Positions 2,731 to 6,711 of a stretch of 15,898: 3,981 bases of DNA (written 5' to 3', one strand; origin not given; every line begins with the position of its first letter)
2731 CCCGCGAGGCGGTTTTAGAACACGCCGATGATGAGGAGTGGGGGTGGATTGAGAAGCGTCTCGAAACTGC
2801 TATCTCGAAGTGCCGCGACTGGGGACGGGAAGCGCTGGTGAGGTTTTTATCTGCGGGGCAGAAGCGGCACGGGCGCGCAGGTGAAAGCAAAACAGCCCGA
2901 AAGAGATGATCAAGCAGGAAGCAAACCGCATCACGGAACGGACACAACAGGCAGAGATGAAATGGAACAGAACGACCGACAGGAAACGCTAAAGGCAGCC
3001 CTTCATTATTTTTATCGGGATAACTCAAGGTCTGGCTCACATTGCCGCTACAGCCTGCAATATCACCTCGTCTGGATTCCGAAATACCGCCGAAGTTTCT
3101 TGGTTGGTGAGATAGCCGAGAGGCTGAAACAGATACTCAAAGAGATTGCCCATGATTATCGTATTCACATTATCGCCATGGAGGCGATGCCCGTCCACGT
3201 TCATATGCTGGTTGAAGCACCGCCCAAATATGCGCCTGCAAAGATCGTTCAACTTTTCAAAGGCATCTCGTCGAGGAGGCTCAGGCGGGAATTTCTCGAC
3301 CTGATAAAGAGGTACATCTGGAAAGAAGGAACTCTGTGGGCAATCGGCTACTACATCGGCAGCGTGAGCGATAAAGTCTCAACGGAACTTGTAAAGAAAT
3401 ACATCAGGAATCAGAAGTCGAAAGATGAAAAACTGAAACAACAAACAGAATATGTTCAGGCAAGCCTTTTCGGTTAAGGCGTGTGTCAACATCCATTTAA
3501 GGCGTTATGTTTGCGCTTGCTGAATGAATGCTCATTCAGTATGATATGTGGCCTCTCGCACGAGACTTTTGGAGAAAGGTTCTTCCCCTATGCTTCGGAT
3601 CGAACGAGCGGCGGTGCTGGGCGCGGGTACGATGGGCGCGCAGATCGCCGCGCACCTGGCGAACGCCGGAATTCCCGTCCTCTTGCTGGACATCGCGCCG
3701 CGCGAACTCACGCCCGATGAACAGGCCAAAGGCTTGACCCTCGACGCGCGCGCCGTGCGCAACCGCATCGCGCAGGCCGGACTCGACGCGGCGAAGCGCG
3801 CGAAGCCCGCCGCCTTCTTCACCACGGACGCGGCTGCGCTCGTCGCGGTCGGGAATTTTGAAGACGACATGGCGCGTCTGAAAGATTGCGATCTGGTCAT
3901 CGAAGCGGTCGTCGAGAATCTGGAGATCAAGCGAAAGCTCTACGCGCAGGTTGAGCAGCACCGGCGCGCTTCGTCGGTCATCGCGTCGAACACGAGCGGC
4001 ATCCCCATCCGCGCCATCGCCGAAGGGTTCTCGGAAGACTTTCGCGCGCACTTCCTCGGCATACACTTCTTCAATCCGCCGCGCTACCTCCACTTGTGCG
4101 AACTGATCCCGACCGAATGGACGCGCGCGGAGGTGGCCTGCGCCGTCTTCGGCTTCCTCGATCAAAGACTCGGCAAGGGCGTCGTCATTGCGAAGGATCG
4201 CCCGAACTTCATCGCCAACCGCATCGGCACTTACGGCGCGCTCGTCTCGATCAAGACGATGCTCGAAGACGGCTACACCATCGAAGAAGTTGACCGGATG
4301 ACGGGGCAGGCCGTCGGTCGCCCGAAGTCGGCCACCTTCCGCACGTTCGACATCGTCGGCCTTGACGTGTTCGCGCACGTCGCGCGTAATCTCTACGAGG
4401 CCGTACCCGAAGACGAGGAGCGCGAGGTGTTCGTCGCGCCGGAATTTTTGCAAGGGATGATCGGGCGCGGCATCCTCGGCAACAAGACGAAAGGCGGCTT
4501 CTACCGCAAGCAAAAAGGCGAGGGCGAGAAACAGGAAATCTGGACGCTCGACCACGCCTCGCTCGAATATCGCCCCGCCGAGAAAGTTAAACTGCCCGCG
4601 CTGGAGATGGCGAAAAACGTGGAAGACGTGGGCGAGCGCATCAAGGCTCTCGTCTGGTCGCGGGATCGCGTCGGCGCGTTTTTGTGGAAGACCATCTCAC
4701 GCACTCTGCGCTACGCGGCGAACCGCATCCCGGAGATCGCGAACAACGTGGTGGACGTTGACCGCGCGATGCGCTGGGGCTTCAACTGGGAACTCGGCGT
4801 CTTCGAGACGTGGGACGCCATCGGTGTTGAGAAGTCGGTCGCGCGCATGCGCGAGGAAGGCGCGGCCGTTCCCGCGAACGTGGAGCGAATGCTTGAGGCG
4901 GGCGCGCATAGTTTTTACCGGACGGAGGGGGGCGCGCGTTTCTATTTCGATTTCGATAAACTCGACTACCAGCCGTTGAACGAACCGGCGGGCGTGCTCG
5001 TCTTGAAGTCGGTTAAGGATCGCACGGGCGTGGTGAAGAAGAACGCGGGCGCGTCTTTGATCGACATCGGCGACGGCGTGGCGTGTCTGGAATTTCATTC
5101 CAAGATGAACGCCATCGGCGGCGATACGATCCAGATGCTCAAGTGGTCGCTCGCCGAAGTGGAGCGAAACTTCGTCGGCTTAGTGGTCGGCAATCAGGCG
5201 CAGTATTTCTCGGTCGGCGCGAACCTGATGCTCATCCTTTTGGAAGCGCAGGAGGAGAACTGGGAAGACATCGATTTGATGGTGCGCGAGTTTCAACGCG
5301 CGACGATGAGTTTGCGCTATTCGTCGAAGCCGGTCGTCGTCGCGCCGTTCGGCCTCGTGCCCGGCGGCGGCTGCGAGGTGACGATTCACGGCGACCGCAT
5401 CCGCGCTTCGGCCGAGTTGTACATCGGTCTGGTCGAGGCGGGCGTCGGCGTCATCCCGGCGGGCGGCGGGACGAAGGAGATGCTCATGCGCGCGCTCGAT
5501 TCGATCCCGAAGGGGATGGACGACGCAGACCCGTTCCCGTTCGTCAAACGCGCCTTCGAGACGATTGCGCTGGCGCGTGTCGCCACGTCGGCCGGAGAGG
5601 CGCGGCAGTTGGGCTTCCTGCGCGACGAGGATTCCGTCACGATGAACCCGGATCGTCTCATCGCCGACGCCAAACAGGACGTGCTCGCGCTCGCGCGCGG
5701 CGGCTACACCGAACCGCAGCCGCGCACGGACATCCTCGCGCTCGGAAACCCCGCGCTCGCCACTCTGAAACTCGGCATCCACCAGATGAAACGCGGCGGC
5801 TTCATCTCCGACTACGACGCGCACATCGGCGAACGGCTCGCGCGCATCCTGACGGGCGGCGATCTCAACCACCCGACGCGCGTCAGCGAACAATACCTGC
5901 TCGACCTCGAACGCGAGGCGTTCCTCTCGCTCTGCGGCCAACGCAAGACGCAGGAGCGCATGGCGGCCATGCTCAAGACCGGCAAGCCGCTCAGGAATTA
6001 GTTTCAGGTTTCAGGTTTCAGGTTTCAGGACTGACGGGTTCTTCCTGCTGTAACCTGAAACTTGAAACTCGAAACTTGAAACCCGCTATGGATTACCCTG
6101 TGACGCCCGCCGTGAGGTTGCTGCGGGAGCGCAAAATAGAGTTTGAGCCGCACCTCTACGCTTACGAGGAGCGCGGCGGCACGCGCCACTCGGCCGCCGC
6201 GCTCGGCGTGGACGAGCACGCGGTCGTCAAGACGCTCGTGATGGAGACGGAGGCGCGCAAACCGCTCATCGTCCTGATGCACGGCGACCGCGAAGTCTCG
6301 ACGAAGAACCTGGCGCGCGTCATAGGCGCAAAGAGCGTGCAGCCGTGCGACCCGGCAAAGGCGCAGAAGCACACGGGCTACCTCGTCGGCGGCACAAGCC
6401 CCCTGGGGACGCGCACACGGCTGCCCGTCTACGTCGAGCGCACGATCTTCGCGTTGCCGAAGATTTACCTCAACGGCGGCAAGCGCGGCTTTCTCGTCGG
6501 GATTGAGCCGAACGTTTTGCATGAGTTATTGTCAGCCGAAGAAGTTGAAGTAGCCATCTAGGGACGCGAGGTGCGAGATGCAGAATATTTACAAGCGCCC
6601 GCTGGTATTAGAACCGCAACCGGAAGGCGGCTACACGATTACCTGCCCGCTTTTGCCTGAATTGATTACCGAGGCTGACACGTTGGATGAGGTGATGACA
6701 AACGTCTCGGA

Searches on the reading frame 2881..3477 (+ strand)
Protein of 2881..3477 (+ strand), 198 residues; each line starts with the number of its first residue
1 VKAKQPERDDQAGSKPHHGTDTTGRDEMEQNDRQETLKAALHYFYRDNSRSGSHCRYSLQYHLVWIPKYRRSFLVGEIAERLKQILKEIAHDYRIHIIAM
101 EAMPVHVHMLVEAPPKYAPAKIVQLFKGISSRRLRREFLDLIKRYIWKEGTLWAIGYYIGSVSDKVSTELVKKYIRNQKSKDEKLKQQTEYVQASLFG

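Call 11: search_protein_families(library=pfam, proteins=[window:2881-3477:+])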
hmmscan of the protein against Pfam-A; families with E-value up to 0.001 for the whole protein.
window:2881-3477:+ (198 aa): 1 family
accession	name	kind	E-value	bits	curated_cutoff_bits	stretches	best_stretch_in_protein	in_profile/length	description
PF01797.21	Y1_Tnp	-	3.4e-40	137.4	23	1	56-178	2-121/121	Transposase IS200 like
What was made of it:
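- A Y1 transposase gene lies in the window at 2962-3477 (call 11).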

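Call 63: search_protein_families(library=ncbifam, proteins=[window:2962-3477:+], max_evalue=0.001)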
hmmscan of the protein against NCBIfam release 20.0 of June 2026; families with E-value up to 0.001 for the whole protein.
window:2962-3477:+ (171 aa): 2 families
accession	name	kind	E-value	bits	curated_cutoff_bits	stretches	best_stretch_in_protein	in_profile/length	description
NF033573.1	transpos_IS200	equivalog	5.2e-43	146.3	55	1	23-150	2-126/126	IS200/IS605 family transposase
NF047646.1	REP_Tyr_transpos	equivalog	6.9e-10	39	80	1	43-160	21-139/146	REP-associated tyrosine transposase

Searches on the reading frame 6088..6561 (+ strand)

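Call 11: search_protein_families(library=pfam, proteins=[window:6088-6561:+])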
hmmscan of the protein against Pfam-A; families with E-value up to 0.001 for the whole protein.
window:6088-6561:+ (157 aa): 1 family
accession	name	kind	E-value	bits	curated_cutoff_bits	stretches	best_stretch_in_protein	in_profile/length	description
PF04073.20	tRNA_edit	-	5.8e-26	91.4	25.5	1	35-144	10-120/123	Aminoacyl-tRNA editing domain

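Call 63: search_protein_families(library=ncbifam, proteins=[window:6088-6561:+], max_evalue=0.001)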
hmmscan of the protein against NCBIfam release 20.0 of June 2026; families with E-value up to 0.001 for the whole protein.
window:6088-6561:+ (157 aa): 3 families
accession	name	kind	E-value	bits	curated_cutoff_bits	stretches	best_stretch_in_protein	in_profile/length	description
TIGR00011.1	YbaK_EbsC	equivalog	2.2e-49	167.1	153.25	1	6-154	1-150/152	Cys-tRNA(Pro) deacylase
NF007951.0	PRK10670.1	equivalog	3.4e-26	92.1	243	1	5-156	1-156/159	Cys-tRNA(Pro)/Cys-tRNA(Cys) deacylase YbaK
NF006625.0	PRK09194.1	equivalog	4.9e-08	32.3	558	1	36-132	264-359/559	proline--tRNA ligase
